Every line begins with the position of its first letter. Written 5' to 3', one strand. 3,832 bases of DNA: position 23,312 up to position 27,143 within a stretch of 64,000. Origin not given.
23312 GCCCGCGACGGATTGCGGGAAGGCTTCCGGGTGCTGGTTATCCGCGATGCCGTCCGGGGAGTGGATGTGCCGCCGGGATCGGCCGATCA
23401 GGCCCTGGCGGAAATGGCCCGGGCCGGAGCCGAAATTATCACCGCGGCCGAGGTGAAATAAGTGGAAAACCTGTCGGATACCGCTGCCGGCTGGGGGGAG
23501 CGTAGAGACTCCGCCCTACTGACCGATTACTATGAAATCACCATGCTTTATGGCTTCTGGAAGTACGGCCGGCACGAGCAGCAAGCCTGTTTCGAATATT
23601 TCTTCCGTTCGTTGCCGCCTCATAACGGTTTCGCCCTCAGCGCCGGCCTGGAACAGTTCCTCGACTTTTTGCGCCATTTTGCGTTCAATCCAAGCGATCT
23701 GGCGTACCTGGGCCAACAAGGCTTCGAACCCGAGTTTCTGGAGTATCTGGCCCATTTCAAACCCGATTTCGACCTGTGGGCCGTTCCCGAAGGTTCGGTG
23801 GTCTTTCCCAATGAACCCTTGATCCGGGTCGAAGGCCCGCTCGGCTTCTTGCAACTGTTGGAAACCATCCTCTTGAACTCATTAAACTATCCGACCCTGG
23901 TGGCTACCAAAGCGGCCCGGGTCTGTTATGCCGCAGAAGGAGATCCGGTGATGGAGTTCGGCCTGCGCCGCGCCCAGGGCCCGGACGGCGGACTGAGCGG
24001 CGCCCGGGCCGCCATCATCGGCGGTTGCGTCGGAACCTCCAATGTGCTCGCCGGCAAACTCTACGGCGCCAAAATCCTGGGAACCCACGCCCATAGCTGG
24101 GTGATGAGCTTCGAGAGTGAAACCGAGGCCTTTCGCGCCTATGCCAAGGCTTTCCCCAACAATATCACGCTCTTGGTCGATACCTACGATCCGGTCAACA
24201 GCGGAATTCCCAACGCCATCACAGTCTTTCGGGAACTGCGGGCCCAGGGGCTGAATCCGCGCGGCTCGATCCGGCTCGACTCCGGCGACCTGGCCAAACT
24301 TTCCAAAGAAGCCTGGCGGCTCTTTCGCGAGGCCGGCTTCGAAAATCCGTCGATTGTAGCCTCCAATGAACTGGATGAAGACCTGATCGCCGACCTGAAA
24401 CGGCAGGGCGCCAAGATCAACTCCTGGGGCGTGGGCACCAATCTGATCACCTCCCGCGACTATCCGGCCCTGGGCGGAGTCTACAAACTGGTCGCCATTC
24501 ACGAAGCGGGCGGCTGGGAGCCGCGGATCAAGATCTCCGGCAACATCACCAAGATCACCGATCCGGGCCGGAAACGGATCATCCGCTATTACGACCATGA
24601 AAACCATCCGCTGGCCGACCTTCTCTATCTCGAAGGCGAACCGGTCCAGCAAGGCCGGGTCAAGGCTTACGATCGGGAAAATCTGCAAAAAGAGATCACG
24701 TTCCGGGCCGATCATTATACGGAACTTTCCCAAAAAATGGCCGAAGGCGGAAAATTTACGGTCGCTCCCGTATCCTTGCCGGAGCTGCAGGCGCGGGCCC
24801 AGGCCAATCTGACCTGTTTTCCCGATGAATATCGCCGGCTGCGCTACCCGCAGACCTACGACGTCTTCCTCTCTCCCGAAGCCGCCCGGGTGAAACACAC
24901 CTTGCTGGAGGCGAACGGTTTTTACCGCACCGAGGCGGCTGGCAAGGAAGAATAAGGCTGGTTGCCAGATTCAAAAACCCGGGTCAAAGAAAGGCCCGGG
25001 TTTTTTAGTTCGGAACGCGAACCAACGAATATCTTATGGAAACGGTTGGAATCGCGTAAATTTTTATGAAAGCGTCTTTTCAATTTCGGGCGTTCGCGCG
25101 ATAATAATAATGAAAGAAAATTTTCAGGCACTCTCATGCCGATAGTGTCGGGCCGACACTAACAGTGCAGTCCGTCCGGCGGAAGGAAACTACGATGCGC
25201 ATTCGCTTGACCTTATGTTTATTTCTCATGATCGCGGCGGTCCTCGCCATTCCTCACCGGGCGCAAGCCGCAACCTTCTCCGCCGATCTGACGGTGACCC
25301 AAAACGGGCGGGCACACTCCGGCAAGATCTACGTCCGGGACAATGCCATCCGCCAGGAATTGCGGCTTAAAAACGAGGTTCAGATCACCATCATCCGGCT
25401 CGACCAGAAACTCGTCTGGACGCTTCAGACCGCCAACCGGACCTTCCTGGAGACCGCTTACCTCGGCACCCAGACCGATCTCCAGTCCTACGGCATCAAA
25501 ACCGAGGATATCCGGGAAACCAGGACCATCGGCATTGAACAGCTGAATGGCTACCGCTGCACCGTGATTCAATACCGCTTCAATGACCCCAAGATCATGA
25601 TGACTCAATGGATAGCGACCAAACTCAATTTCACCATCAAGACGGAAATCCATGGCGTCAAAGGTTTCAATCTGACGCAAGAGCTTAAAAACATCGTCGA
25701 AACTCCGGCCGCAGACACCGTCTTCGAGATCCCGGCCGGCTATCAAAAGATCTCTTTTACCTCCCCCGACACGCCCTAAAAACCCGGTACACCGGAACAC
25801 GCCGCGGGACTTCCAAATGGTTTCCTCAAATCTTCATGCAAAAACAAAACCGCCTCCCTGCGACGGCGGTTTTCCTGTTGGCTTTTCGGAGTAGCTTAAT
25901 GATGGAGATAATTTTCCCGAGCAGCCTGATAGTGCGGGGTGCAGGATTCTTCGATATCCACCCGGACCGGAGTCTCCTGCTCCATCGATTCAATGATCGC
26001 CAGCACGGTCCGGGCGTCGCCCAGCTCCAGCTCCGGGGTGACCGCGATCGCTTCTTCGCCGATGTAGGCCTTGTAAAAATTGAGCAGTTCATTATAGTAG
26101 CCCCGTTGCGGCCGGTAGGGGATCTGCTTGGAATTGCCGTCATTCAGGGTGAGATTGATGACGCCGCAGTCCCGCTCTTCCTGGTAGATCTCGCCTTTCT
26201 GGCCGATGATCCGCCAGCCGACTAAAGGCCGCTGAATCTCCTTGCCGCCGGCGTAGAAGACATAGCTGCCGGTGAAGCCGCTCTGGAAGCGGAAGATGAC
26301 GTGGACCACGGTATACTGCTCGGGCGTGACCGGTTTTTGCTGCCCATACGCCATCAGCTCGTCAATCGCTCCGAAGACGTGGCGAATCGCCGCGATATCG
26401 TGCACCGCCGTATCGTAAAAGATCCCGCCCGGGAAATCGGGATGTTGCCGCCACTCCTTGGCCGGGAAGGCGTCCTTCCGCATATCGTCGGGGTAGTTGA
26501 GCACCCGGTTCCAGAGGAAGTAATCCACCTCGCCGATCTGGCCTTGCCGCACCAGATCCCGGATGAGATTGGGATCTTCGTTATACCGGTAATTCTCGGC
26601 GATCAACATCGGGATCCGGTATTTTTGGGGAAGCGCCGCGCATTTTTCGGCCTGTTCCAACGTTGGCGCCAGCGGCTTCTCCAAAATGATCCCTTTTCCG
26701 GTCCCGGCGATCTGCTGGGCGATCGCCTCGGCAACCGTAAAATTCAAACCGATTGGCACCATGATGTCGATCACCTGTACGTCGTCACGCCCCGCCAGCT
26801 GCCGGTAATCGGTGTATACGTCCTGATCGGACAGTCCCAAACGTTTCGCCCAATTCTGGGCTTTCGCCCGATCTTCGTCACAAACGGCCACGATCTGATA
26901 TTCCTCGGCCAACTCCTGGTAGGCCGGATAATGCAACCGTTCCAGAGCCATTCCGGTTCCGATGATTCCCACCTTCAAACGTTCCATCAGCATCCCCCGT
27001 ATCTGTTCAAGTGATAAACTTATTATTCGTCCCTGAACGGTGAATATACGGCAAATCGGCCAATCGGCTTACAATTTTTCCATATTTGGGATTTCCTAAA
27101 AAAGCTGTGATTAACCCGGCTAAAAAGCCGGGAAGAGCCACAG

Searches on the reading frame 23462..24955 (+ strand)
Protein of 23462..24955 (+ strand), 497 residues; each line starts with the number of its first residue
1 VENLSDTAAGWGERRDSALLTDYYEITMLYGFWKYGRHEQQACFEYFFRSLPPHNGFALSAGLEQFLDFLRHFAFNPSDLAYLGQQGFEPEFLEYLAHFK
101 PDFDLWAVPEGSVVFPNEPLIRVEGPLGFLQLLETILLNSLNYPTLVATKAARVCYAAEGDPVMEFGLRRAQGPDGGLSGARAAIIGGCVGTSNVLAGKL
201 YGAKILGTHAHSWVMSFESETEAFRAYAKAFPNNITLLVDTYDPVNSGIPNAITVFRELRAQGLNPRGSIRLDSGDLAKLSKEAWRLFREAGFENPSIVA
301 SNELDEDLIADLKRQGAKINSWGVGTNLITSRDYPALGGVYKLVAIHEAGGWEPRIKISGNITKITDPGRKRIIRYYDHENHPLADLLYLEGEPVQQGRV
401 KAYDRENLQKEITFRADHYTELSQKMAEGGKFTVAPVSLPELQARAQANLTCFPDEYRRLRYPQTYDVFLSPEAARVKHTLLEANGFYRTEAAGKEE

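Call 9: search_protein_families(library=pfam, proteins=[window:23462-24955:+])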
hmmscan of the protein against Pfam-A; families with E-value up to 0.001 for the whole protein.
window:23462-24955:+ (497 aa): 4 families
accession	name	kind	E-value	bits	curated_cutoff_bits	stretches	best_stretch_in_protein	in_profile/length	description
PF17767.7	NAPRTase_N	-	4.6e-33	114.6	32.6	1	19-142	1-125/125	Nicotinate phosphoribosyltransferase (NAPRTase) N-terminal domain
PF17956.6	NAPRTase_C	-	4.1e-19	69.5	23.3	1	370-477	1-110/111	Nicotinate phosphoribosyltransferase C-terminal domain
PF04095.22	NAPRTase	-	2.4e-07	31.2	20.8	1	163-346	3-196/239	Nicotinate phosphoribosyltransferase (NAPRTase) family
PF02749.22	QRPTase_N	-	4.9e-07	30.3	27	1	102-143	40-80/82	Quinolinate phosphoribosyl transferase, N-terminal domain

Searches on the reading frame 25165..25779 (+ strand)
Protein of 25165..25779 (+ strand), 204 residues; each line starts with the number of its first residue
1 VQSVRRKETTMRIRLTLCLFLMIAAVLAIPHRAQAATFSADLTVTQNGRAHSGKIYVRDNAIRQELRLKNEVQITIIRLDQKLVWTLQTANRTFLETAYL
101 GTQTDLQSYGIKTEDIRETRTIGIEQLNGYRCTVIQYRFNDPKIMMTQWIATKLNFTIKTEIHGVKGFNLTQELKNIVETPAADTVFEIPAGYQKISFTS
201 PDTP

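Call 9: search_protein_families(library=pfam, proteins=[window:25165-25779:+])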
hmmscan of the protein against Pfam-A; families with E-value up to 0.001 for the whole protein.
window:25165-25779:+ (204 aa): 1 family
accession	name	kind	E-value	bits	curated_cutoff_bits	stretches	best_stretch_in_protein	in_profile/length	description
PF14371.13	DUF4412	-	5.4e-08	33.3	21.6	1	42-152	7-120/191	Domain of unknown function (DUF4412)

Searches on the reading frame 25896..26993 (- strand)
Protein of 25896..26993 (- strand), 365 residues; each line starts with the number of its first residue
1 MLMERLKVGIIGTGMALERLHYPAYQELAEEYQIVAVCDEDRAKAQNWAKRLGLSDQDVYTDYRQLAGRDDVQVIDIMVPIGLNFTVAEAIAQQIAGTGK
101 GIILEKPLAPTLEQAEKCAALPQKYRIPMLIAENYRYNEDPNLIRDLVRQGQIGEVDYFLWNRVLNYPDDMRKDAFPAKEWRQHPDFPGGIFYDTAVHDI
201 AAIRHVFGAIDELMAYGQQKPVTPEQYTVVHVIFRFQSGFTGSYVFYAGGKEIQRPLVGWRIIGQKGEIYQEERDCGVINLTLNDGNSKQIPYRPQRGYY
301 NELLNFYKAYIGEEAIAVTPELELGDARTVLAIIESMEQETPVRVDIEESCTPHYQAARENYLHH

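Call 9: search_protein_families(library=pfam, proteins=[window:25896-26993:-])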
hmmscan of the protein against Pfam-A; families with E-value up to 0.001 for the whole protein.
window:25896-26993:- (365 aa): 3 families
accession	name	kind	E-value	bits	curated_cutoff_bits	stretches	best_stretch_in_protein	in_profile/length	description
PF01408.29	GFO_IDH_MocA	-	1.2e-18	68.4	24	1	6-123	1-110/120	Oxidoreductase family, NAD-binding Rossmann fold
PF02894.22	GFO_IDH_MocA_C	-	9.3e-17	62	22.9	1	145-344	1-217/218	Oxidoreductase family, C-terminal alpha/beta domain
PF22725.1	GFO_IDH_MocA_C3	-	7.1e-16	58.8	27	1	144-269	4-123/124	GFO/IDH/MocA C-terminal domain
